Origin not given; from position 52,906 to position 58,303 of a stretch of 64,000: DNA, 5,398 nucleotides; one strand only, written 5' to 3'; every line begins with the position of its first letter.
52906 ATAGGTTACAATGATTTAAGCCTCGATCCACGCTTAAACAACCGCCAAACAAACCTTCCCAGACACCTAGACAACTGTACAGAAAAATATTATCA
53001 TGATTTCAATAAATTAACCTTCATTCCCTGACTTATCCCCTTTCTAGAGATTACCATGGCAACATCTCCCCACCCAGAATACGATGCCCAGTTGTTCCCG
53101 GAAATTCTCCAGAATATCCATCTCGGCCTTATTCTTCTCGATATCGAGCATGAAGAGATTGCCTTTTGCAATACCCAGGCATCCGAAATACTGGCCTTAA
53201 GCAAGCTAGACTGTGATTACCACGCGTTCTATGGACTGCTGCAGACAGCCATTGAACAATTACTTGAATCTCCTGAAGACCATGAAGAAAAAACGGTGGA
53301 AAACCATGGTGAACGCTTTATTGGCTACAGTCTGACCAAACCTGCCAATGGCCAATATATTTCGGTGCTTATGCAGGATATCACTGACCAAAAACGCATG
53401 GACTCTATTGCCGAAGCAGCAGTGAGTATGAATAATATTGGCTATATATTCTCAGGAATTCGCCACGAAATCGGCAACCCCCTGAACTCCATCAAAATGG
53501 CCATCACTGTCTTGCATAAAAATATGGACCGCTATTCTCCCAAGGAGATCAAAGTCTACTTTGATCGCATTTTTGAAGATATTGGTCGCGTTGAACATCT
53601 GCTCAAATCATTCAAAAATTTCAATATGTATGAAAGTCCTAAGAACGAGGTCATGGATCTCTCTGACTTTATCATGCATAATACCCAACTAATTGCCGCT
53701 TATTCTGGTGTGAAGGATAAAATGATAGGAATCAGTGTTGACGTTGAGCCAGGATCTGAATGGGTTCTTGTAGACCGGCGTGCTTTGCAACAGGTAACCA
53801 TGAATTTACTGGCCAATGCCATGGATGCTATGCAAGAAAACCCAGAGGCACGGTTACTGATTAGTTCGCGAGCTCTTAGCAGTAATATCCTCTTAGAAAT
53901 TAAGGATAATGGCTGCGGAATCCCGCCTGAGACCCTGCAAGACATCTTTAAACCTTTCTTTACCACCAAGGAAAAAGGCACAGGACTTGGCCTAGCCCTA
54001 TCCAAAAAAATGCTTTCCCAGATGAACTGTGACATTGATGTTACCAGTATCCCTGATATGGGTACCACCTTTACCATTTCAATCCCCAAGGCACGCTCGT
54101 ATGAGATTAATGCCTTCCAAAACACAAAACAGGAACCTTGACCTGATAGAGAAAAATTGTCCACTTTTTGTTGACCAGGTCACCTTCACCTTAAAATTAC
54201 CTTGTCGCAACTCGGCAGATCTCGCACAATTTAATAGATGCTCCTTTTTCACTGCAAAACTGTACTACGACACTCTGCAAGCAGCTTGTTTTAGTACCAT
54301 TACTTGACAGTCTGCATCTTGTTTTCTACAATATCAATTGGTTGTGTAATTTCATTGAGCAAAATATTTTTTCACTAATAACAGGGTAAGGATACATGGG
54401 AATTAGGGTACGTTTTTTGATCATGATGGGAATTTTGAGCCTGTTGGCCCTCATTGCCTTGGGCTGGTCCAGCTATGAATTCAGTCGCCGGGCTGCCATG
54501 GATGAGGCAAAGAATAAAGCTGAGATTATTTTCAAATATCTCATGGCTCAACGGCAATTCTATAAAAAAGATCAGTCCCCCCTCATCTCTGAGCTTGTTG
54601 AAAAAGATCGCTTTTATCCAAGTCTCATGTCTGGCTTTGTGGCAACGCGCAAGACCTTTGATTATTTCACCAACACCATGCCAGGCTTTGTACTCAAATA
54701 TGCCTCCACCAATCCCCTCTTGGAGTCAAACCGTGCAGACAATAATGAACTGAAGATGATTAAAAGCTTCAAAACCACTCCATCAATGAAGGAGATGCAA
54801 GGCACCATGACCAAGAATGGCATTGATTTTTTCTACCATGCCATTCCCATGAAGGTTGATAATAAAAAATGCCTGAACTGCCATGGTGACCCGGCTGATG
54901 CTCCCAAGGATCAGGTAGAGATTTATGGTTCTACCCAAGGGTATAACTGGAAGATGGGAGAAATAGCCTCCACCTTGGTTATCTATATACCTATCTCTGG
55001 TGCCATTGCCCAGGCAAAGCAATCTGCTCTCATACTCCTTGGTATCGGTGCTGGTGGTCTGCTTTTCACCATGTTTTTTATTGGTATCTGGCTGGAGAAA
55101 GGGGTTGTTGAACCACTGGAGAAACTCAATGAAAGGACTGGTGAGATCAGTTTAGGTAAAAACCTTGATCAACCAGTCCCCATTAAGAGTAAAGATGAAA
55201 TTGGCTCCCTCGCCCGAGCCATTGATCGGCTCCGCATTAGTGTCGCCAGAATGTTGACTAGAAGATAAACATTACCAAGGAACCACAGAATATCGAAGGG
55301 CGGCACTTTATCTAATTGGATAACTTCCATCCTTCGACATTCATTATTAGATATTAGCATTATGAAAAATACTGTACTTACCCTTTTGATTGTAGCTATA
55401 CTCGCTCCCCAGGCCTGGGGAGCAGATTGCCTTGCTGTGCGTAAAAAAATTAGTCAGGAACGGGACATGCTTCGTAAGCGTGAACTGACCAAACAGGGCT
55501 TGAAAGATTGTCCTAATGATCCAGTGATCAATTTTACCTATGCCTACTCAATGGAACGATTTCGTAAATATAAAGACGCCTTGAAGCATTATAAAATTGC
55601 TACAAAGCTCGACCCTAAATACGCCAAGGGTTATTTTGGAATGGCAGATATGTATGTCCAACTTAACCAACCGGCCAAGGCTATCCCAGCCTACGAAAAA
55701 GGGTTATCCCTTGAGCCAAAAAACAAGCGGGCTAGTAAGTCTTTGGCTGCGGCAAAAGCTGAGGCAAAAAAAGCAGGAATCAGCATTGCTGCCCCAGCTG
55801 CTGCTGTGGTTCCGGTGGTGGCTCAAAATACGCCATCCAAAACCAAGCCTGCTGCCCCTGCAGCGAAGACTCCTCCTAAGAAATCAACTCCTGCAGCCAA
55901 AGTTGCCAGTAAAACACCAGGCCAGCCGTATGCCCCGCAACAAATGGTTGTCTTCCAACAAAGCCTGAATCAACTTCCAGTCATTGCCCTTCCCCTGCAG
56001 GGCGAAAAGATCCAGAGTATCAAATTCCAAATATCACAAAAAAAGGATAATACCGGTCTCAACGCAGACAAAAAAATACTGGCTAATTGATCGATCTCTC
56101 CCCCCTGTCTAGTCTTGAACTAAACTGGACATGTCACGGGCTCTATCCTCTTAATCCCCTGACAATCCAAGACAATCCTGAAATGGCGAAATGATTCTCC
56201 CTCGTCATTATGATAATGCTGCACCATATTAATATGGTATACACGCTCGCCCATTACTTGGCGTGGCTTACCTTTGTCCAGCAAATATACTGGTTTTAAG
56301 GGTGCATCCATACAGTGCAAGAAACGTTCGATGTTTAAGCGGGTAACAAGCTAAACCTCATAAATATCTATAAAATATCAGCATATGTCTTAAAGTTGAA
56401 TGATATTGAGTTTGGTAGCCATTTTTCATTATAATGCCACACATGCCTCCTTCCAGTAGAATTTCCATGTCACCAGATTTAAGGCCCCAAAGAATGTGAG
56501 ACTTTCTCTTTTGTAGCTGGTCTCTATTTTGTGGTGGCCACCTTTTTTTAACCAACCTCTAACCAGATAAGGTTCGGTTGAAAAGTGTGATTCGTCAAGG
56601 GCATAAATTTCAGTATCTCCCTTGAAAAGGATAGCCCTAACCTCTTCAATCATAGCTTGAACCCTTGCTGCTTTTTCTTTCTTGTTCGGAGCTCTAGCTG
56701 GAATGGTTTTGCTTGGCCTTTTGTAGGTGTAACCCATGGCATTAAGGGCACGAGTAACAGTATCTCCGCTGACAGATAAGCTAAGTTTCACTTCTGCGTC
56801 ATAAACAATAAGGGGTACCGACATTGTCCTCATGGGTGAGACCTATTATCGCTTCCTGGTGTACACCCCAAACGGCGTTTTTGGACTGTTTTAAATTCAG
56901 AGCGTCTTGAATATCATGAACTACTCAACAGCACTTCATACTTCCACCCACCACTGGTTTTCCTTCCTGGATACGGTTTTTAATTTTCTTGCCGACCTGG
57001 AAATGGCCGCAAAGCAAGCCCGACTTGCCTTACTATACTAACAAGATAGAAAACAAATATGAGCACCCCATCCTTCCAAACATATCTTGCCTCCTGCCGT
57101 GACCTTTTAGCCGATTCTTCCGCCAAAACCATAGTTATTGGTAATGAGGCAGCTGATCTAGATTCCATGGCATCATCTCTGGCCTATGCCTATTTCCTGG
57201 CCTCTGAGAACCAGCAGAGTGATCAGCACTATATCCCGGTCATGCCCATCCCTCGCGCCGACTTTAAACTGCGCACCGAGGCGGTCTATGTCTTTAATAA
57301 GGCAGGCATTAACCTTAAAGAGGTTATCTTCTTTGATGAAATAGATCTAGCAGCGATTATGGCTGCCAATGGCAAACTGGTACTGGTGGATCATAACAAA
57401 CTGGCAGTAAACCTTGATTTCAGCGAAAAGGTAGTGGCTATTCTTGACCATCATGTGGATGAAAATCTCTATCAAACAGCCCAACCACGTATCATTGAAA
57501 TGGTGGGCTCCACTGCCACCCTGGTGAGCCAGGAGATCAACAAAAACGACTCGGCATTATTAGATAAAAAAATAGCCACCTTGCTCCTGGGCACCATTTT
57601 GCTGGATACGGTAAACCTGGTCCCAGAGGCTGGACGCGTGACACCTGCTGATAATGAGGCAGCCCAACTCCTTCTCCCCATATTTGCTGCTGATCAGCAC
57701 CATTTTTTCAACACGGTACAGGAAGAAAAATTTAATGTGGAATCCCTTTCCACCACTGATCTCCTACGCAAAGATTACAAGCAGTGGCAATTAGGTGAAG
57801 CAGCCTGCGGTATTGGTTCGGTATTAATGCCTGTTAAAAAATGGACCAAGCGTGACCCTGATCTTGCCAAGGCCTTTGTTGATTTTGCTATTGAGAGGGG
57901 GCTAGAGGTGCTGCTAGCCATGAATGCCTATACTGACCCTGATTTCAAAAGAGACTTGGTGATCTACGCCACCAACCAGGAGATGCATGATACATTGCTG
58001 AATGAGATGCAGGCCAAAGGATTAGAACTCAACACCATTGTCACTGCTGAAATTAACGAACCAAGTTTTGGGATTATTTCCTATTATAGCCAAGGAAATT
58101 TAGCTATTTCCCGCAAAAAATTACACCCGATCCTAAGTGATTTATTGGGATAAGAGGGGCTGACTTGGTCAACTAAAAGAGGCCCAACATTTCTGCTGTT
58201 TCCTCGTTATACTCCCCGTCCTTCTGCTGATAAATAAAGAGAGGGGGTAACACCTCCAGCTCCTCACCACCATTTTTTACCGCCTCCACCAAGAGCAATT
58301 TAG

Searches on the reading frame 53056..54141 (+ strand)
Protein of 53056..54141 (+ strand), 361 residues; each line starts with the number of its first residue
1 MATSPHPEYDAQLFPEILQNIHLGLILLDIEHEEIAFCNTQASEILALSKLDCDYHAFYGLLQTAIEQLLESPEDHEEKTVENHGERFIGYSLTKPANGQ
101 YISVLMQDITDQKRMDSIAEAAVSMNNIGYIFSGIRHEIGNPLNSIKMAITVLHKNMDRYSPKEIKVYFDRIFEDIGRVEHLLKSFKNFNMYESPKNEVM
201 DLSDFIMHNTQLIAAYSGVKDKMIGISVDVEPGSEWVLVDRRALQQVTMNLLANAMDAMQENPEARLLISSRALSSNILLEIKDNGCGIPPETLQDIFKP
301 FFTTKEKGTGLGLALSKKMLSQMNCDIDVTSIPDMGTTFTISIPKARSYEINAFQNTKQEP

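Call 76: search_protein_families(library=pfam, proteins=[window:53056-54141:+], max_evalue=0.00001)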
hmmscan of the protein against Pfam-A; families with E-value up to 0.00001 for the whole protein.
window:53056-54141:+ (361 aa): 2 families
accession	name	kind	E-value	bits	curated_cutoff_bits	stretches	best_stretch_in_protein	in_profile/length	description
PF02518.31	HATPase_c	-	4.5e-26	91.9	26.4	1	240-346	2-110/111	Histidine kinase-, DNA gyrase B-, and HSP90-like ATPase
PF00512.31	HisKA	-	3.9e-08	33.7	26.9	1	131-192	5-63/66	His Kinase A (phospho-acceptor) domain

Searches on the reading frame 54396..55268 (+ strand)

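Call 76: search_protein_families(library=pfam, proteins=[window:54396-55268:+], max_evalue=0.00001)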
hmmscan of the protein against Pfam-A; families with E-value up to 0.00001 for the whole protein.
window:54396-55268:+ (290 aa): 2 families
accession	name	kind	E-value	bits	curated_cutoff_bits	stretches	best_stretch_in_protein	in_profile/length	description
PF11845.13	Tll0287-like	-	8.3e-33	114.3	24.1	1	32-199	2-144/144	Tll0287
PF00672.30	HAMP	-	5.6e-10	39.8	25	1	236-280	5-48/53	HAMP domain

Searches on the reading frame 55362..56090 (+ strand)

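Call 89: search_protein_families(library=pfam, proteins=[window:55362-56090:+], max_evalue=0.0001)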
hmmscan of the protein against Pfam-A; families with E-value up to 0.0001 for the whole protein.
window:55362-56090:+ (242 aa): 8 families
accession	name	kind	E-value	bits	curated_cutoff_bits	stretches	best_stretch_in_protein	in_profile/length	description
PF07719.23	TPR_2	-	1.2e-10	41.1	27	1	88-121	1-34/34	Tetratricopeptide repeat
PF00515.34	TPR_1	-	2.5e-10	40.2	27.8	1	88-121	1-34/34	Tetratricopeptide repeat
PF13428.12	TPR_14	-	2.4e-09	37.4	23.5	0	91-130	4-43/44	Tetratricopeptide repeat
PF13431.12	TPR_17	-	4.5e-09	36.3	24.4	0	77-108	2-33/34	Tetratricopeptide repeat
PF13414.12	TPR_11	-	5e-09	36.1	26.8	1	69-101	9-41/42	TPR repeat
PF13432.12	TPR_16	-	1.7e-07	32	32.7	0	67-115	10-58/65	Tetratricopeptide repeat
PF14559.12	TPR_19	-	6.4e-06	26.8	25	1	69-129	6-66/68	Tetratricopeptide repeat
PF13181.12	TPR_8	-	4.3e-05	23.8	25.7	1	88-121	1-34/34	Tetratricopeptide repeat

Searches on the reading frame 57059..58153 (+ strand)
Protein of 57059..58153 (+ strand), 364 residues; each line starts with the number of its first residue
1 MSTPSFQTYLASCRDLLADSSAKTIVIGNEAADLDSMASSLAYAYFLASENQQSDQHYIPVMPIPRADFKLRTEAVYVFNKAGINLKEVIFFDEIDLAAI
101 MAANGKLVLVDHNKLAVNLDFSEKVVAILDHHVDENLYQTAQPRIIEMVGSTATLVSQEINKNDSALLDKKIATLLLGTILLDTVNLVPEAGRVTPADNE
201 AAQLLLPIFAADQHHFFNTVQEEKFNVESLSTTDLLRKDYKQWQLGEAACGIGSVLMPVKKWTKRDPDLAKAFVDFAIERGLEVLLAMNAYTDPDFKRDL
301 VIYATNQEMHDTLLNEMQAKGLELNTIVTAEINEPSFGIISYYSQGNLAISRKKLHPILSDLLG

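Call 89: search_protein_families(library=pfam, proteins=[window:57059-58153:+], max_evalue=0.0001)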
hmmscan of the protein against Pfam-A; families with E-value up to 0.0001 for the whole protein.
window:57059-58153:+ (364 aa): 2 families
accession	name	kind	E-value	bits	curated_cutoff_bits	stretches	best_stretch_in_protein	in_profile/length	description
PF02833.19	DHHA2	-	2.2e-19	70.5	27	1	220-361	3-125/126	DHHA2 domain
PF01368.27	DHH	-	1.7e-11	44.9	28.1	1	23-177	1-122/125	DHH family, N-terminal domain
